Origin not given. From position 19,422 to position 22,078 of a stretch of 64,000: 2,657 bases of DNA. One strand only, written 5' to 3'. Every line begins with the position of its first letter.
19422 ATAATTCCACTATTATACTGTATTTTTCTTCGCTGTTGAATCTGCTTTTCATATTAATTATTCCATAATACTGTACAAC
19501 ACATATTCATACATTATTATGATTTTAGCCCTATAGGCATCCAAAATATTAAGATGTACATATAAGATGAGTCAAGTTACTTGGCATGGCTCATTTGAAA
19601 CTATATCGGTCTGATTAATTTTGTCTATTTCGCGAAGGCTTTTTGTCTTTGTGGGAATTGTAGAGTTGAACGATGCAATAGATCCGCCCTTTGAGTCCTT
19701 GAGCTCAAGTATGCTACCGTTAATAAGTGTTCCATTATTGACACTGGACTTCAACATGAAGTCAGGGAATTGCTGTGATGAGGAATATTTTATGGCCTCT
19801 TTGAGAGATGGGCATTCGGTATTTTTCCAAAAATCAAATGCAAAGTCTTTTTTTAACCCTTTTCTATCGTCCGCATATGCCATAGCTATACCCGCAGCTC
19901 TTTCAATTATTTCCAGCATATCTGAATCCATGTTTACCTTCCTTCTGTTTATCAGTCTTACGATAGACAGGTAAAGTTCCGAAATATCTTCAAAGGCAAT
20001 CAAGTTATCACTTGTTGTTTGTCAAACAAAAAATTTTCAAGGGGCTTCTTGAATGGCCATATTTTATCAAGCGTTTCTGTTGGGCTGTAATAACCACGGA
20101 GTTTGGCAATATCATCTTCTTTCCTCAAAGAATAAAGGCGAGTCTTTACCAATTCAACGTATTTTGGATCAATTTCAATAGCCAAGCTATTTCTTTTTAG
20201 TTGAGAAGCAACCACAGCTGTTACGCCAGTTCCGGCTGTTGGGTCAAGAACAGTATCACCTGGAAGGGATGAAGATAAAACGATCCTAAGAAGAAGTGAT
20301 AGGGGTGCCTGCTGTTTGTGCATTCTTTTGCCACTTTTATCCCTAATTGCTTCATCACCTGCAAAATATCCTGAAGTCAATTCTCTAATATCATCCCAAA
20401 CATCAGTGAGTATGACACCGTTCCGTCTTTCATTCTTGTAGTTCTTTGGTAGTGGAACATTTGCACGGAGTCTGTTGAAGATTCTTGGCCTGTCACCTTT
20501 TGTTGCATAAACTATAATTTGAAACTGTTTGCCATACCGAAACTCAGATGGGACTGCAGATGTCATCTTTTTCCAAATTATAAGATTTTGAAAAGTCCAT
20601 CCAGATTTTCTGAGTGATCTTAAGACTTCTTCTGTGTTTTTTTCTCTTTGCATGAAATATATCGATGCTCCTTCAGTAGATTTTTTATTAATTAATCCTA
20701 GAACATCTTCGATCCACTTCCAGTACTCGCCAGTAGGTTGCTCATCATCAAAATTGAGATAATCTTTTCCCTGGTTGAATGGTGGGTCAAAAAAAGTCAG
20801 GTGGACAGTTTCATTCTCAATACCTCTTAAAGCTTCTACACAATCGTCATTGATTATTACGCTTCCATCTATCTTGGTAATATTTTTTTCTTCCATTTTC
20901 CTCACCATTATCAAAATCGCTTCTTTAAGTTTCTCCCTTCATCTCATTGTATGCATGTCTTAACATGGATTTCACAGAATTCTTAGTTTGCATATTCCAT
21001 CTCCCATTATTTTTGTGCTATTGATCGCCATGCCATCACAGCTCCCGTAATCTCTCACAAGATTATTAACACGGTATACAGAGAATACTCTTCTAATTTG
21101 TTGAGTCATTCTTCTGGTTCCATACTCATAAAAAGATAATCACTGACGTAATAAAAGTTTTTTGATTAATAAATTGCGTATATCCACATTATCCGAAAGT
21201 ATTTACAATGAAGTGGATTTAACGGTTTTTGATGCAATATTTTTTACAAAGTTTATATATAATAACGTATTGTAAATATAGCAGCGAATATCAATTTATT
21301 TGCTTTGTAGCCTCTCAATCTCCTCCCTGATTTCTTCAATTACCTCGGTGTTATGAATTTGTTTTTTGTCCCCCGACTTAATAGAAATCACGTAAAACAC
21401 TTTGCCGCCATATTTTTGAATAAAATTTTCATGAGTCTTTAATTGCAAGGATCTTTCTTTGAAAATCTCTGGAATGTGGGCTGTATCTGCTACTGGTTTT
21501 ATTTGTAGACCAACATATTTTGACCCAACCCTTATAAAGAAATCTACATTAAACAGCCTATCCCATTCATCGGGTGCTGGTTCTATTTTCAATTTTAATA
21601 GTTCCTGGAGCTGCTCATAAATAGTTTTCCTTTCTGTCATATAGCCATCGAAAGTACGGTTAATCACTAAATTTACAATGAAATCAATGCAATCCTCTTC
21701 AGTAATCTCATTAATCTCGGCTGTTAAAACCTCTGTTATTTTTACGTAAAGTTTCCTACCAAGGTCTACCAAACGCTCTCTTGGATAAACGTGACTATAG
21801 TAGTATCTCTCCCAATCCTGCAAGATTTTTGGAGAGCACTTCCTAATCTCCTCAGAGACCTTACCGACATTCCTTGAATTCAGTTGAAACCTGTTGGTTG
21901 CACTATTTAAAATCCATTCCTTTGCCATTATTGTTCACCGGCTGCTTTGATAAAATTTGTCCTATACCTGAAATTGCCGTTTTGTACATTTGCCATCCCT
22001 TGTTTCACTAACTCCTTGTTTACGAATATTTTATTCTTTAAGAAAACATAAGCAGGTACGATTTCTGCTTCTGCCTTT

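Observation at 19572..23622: Two back-to-back compact Type II R-M systems forming a defence islet abutting tRNA-Ala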

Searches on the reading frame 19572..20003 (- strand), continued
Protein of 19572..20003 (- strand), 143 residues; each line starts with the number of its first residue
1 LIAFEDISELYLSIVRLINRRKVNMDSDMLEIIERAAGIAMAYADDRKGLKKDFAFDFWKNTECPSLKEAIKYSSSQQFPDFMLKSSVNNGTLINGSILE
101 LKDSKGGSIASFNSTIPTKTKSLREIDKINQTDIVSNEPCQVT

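Call 78: search_protein_representatives(alignment_id=A2)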
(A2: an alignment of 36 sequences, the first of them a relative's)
Query: 36 sequences, 328 profile positions. Proteins with E-value up to 0.001 (for the whole library): 225; up to 1e-10: 151; up to 1e-30: 57. The best 150 are listed.
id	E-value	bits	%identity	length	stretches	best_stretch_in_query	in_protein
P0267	4.5e-130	450.1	-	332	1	1-319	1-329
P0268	5.2e-123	426.9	-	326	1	1-318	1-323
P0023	2.6e-116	404.9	-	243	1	92-321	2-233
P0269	9.2e-114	396.5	-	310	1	9-318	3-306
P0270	1.5e-111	389.2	-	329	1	1-318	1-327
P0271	4.4e-109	381.1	-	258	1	1-249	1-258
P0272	6.4e-108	377.3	-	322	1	1-319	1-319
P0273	2.7e-98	345.6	-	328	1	4-315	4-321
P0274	7.8e-92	324.4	-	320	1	4-319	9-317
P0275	1.5e-85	303.8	-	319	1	8-320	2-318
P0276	2.2e-82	293.3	-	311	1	5-318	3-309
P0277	4.6e-82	292.3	-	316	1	2-281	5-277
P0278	1.0e-78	281.3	-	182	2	4-103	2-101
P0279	2.1e-74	267.1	-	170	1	159-326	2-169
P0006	2.4e-67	243.9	-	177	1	1-153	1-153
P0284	1.0e-57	212.2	-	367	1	79-320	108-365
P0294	4.5e-43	164.1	-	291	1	76-280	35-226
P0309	2.6e-34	135.3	-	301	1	69-318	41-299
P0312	3.4e-33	131.7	-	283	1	66-320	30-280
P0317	2.0e-32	129.2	-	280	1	74-318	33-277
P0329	1.5e-27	113.1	-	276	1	79-318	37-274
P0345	1.1e-23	100.4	-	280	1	80-318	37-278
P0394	6.4e-14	68.3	-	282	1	76-320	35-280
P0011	2.6e-13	66.3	-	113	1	1-92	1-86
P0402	2.3e-12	63.2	-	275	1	75-318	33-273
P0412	3.5e-11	59.3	-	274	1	76-318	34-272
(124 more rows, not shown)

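Call 79: search_protein_families(library=pfam, proteins=[P0284, P0294, P0309, P0312, P0317, P0329, P0345, P0394, P0402, P0412], max_evalue=0.01)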
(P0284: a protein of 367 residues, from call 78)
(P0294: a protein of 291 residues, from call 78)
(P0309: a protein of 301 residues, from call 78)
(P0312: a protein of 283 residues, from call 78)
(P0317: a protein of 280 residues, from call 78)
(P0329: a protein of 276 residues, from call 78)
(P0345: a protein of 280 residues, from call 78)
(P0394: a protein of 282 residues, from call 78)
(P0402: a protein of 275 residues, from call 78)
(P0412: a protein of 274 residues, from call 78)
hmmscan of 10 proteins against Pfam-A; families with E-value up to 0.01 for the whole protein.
P0284 (367 aa): 0 families

P0294 (291 aa): 0 families

P0309 (301 aa): 0 families

P0312 (283 aa): 0 families

P0317 (280 aa): 0 families

P0329 (276 aa): 0 families

P0345 (280 aa): 0 families

P0394 (282 aa): 0 families

P0402 (275 aa): 0 families

P0412 (274 aa): 0 families

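Call 80: search_protein_families(library=padloc, proteins=[P0284, P0294, P0309, P0312, P0317, P0329, P0345, P0394, P0402, P0412], max_evalue=0.01)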
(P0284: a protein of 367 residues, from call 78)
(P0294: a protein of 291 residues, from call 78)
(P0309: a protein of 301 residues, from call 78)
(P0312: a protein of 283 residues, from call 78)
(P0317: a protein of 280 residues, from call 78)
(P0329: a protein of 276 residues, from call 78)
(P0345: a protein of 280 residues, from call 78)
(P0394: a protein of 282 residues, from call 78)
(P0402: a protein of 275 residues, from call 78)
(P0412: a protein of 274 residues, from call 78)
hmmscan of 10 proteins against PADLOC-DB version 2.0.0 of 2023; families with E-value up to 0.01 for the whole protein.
P0284 (367 aa): 0 families

P0294 (291 aa): 0 families

P0309 (301 aa): 0 families

P0312 (283 aa): 0 families

P0317 (280 aa): 0 families

P0329 (276 aa): 0 families

P0345 (280 aa): 0 families

P0394 (282 aa): 0 families

P0402 (275 aa): 0 families

P0412 (274 aa): 0 families

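Call 81: search_protein_families(library=ncbifam, proteins=[P0112, P0028, P0312, P0284], max_evalue=0.01)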
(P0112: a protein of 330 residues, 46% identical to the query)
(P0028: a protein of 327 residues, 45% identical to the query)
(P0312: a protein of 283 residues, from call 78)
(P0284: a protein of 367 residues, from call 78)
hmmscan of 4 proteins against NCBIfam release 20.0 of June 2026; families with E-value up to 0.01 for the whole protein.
P0112 (330 aa): 0 families

P0028 (327 aa): 0 families

P0312 (283 aa): 0 families

P0284 (367 aa): 0 families

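Call 84: fold_search(model_id=the predicted structure, library=pdb)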
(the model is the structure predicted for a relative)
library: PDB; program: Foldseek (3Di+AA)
matches with E <= 10: 444; with E <= 0.001: 0
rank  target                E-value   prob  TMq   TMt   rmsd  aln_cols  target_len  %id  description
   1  2pt7_G                1.2e-01  0.28  0.11  0.24  21.8       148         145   13  Crystal structure of Cag VirB11 (HP0525) and an inhibitory protein (HP1451) (released 2007-11-13)
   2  6cy6                  4.4e-01  0.47  0.11  0.20   3.7        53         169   15  Crystal structure of spermidine/spermine N-acetyltransferase SpeG from Escherichia coli in complex with tris(hydroxymeth (released 2018-04-18)
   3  3evz                  5.8e-01  0.35  0.11  0.17   3.7        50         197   16  Crystal structure of Methyltransferase from Pyrococcus furiosus (released 2008-11-11)
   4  6hd5_u                7.2e-01  0.23  0.11  0.14   4.4        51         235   14  Cryo-EM structure of the ribosome-NatA complex (released 2018-12-19)
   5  1dus                  7.6e-01  0.54  0.12  0.19   2.8        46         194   17  MJ0882-A hypothetical protein from M. jannaschii (released 2000-07-19)
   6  1yz6                  7.6e-01  0.10  0.11  0.13  17.1       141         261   18  Crystal structure of intact alpha subunit of aIF2 from Pyrococcus abyssi (released 2005-06-28)
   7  6wf5_A                8.0e-01  0.20  0.15  0.27  14.7       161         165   11  Crystal structure of human Naa50 in complex with a truncated cofactor derived inhibitor (compound 2) (released 2020-07-01)
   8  9qko_A                9.0e-01  0.07  0.10  0.11  13.0       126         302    6  Structure of the cyanobacteria specific PRK from Chroococcidiopsis (Hyella disjuncta) PCC 6712 (P1 crystal form) (released 2026-04-08)
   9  4dzr                  9.5e-01  0.25  0.11  0.21   3.6        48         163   14  The crystal structure of protein-(glutamine-N5) methyltransferase (release factor-specific) from Alicyclobacillus acidoc (released 2012-03-14)
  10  3qwu_B                1.0e+00  0.05  0.10  0.10  17.6       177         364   12  Putative ATP-dependent DNA ligase from Aquifex aeolicus. (released 2011-03-16)
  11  9lrg                  1.1e+00  0.08  0.10  0.20  21.8       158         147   10  Crystal Structure of Thermus thermophilus KhpB/EloR (released 2025-07-23)
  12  9j3c_A                1.1e+00  0.06  0.16  0.07  23.9       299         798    9  Cryo-EM structure of NAT10 with Co-enzyme A (released 2025-04-23)
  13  6rxt_CR               1.1e+00  0.05  0.14  0.07  23.6       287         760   10  Cryo-EM structure of the 90S pre-ribosome (Kre33-Noc4) from Chaetomium thermophilum, state A (released 2019-08-14)
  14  7mq8_NK               1.1e+00  0.04  0.13  0.06  24.3       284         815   10  Cryo-EM structure of the human SSU processome, state pre-A1 (released 2021-09-22)
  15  9fy1_h                1.1e+00  0.30  0.10  0.22   3.3        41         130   24  Structure of CliM-stalled Bacillus subtilis 70S ribosome with release factor bound in the A-site (released 2026-01-14)
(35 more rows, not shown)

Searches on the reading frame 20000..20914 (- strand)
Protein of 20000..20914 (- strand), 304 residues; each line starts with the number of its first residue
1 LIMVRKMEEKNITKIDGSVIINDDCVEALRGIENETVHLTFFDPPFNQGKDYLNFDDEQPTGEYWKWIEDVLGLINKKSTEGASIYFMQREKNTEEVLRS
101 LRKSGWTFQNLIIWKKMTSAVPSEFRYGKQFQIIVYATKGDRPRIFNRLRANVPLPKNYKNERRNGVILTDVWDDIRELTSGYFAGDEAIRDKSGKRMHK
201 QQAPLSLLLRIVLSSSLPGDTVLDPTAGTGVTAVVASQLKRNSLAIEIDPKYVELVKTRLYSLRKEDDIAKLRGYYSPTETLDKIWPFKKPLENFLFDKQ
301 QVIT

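Call 4: search_protein_families(library=pfam, proteins=[window:20000-20914:-], max_evalue=0.1)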
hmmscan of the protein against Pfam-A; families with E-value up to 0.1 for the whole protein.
window:20000-20914:- (304 aa): 3 families
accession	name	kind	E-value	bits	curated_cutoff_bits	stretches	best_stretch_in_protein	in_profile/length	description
PF01555.25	N6_N4_Mtase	-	1.7e-38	133.2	26.7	1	37-257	1-220/221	DNA methylase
PF03602.21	Cons_hypoth95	-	9.1e-05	22.6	24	0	10-51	82-128/182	Conserved hypothetical protein 95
PF23494.1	bPH_10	-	0.062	13.2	27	0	202-258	40-96/151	YqeB-like bacterial PH domain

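Call 5: search_protein_families(library=ncbifam, proteins=[window:20000-20914:-], max_evalue=0.1)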
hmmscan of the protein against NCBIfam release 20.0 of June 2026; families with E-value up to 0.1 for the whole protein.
window:20000-20914:- (304 aa): 10 families
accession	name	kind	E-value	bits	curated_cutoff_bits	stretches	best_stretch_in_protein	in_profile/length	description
NF008572.0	PRK11524.1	equivalog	8e-33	113.8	292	2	13-148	10-144/294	adenine-specific DNA-methyltransferase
NF050803.1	DnaMtaseCcrMCaul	equivalog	2.1e-25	89.4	830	1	19-268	5-255/350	adenine-specific DNA-methyltransferase CcrM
NF010253.0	PRK13699.1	subfamily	1.2e-09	38.1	244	1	193-265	138-210/226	DNA methyltransferase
NF001790.0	PRK00517.3-3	equivalog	0.0058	16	269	1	212-255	116-160/262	50S ribosomal protein L11 methyltransferase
NF011529.0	PRK14968.1-3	equivalog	0.0081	15.6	162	1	218-258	34-74/198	putative methyltransferase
NF001785.0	PRK00517.2-2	equivalog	0.021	14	188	1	206-249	133-177/282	50S ribosomal protein L11 methyltransferase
NF011530.0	PRK14968.1-4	equivalog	0.026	13.9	243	1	207-258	28-80/202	putative methyltransferase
NF011528.0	PRK14968.1-2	equivalog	0.055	13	171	0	218-254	38-74/205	putative methyltransferase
TIGR00095.1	TIGR00095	equivalog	0.086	12.5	117.5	0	19-50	106-138/194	16S rRNA (guanine(966)-N(2))-methyltransferase RsmD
NF000047.1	ErmV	exception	0.096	12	500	0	205-260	22-77/259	23S rRNA (adenine(2058)-N(6))-methyltransferase Erm(V)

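Call 6: search_protein_families(library=padloc, proteins=[window:20000-20914:-], max_evalue=0.1)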
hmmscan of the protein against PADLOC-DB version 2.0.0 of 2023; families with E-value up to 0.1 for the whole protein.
window:20000-20914:- (304 aa): 64 families (the best 25 are shown)
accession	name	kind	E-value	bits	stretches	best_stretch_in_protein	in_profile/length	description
PDLC03299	MTase_II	-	4e-40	136.1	1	12-262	9-261/296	Type II methyltransferase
PDLC03371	MTase_II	-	9.4e-36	121.7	1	15-265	8-257/260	Type II methyltransferase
PDLC03216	MTase_II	-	4.8e-29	99.5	1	11-269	5-264/364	Type II methyltransferase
PDLC03320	MTase_II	-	1.3e-26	91.5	1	20-266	35-280/289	Type II methyltransferase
PDLC03353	MTase_II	-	1.5e-25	88.2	1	13-263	5-252/260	Type II methyltransferase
PDLC03738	oMTase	-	2e-24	84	2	95-267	112-272/376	orphan methyltransferase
PDLC03238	MTase_II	-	1.1e-23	82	1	19-265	125-368/428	Type II methyltransferase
PDLC03387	MTase_II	-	3.2e-21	73.7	2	100-264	134-279/289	Type II methyltransferase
PDLC03265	MTase_II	-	1.2e-18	65.6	2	188-262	258-330/333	Type II methyltransferase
PDLC03350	MTase_II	-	9e-18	62.7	1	12-266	51-301/312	Type II methyltransferase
PDLC03339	MTase_II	-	1.6e-15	54.8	2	161-263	183-274/399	Type II methyltransferase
PDLC03300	MTase_II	-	3.6e-15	53.8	2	191-261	210-277/302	Type II methyltransferase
PDLC03230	MTase_II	-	1.5e-14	52.1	1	18-260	36-282/360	Type II methyltransferase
PDLC03229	MTase_II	-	1.5e-14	51.7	2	198-260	338-400/436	Type II methyltransferase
PDLC03260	MTase_II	-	2.6e-14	50.9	2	199-262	246-309/349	Type II methyltransferase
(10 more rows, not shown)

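Call 53: search_solved_structures(query=window:20000-20914:-, max_evalue=0.00001)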
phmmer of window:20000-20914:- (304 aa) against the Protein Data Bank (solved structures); distinct sequences matched with E-value up to 0.00001: 11.
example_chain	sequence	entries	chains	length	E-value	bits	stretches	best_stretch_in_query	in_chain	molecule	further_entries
1g60_A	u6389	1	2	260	1.7e-19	73.5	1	23-255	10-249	Adenine-specific Methyltransferase MboIIA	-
6pbd_A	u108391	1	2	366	1.4e-18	70.5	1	16-261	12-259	Modification methylase CcrMI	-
8urk_A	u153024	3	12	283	1.2e-16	64.1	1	24-263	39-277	Methyltransferase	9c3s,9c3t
9c3u_A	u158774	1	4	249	1.4e-16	63.9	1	25-260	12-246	Methyltransferase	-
8s9n_A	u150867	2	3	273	2.9e-12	49.8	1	198-263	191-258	DNA cytosine-N4 methyltransferase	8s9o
8s9m_A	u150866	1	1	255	5.1e-12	49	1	198-263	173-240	DNA cytosine-N4 methyltransferase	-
1eg2_A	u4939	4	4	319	5.2e-11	45.7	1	24-275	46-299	MODIFICATION METHYLASE RSRI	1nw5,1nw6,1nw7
1nw8_A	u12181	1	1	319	5.3e-11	45.6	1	24-275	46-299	MODIFICATION METHYLASE RSRI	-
2zie_A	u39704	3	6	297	1.5e-09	40.8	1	197-260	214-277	Putative modification methylase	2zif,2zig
5hek_A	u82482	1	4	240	1.9e-07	34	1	196-261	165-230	Adenine specific DNA methyltransferase (DpnA)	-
5hfj_A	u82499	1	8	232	2.4e-07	33.6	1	196-260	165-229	Adenine specific DNA methyltransferase (DpnA)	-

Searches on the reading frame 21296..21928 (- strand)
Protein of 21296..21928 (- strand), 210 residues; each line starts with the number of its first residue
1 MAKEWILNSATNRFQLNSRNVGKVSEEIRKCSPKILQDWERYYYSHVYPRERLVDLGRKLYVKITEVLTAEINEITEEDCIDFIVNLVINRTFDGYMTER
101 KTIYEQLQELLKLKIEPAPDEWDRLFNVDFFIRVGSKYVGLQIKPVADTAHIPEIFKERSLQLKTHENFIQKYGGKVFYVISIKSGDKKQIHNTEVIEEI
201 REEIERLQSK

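Call 4: search_protein_families(library=pfam, proteins=[window:21296-21928:-], max_evalue=0.1)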
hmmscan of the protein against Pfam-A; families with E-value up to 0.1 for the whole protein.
window:21296-21928:- (210 aa): 1 family
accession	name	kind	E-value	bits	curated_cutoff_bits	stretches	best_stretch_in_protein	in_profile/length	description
PF09568.16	RE_MjaI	-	9.8e-46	156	22.7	1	4-177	1-164/164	MjaI restriction endonuclease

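Call 5: search_protein_families(library=ncbifam, proteins=[window:21296-21928:-], max_evalue=0.1)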
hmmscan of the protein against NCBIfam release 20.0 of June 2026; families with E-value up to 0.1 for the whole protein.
window:21296-21928:- (210 aa): 0 families

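Call 6: search_protein_families(library=padloc, proteins=[window:21296-21928:-], max_evalue=0.1)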
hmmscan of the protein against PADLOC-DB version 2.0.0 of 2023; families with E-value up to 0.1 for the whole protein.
window:21296-21928:- (210 aa): 2 families
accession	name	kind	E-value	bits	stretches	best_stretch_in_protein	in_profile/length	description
PDLC03450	REase_II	-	1.8e-32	110.6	1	28-209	4-195/197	Type II restriction enzyme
PDLC03519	REase_II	-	1.4e-09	36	1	18-162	54-196/222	Type II restriction enzyme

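Call 40: find_encoding_contigs(protein=window:21296-21928:-, flank=10000, max_places=8)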
Protein window:21296-21928:- (210 aa): 20 contigs read that carry it; 8 places shown.
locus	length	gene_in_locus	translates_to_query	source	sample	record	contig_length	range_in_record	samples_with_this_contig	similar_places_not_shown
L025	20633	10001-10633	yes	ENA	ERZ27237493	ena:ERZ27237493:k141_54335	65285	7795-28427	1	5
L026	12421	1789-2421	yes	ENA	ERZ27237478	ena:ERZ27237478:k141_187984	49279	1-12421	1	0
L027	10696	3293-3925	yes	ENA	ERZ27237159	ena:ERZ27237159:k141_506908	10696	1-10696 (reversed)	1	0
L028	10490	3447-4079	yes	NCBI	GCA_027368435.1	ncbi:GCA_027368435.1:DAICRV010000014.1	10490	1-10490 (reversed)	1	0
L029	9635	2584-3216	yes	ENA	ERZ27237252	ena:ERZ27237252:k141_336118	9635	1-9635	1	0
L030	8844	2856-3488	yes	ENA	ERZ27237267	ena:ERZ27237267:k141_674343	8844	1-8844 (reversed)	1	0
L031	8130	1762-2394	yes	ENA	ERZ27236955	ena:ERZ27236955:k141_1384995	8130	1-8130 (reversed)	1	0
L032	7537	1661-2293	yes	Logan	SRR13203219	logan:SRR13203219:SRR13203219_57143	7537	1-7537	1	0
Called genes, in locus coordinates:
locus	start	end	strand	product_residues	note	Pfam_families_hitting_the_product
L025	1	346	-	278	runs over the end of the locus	PF01145:Band_7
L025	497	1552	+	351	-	PF08541:ACP_syn_III_C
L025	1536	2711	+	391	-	PF00108:Thiolase_N, PF00109:ketoacyl-synt (faint), PF02803:Thiolase_C, PF22691:Thiolase_C_1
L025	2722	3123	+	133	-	PF12172:zf-ChsH2, PF01796:OB_ChsH2_C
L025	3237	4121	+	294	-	PF02423:OCD_Mu_crystall, PF01488:Shikimate_DH (weak)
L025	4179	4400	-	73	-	PF13592:HTH_33 (weak)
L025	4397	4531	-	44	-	-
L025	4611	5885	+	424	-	PF13173:AAA_14, PF13635:DUF4143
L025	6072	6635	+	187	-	PF01810:LysE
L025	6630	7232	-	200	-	PF00551:Formyl_trans_N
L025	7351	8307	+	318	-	PF00004:AAA, PF13177:DNA_pol3_delta2 (weak), PF16193:AAA_assoc_2 (faint), PF21960:RCF1-5-like_lid, PF25361:AAA_lid_RFC1, PF08542:Rep_fac_C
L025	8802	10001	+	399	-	PF01555:N6_N4_Mtase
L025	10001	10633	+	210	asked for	PF09568:RE_MjaI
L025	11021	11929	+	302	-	PF01555:N6_N4_Mtase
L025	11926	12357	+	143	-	-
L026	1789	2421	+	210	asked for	PF09568:RE_MjaI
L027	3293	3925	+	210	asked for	PF09568:RE_MjaI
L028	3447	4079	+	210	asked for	PF09568:RE_MjaI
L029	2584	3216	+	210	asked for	PF09568:RE_MjaI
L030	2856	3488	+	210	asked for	PF09568:RE_MjaI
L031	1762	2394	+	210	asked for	PF09568:RE_MjaI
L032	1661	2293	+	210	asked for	PF09568:RE_MjaI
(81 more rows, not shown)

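Call 46: search_dna_similar(query=window:21296-21928:-, collection=plasmids, mode=protein, max_rows=15)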
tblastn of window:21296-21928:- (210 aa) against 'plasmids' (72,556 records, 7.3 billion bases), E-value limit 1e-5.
No match.

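Call 81: search_protein_families(library=ncbifam, proteins=[window:21296-21928:-], max_evalue=0.01)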
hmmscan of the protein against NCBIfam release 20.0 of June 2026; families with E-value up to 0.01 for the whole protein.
window:21296-21928:- (210 aa): 0 families
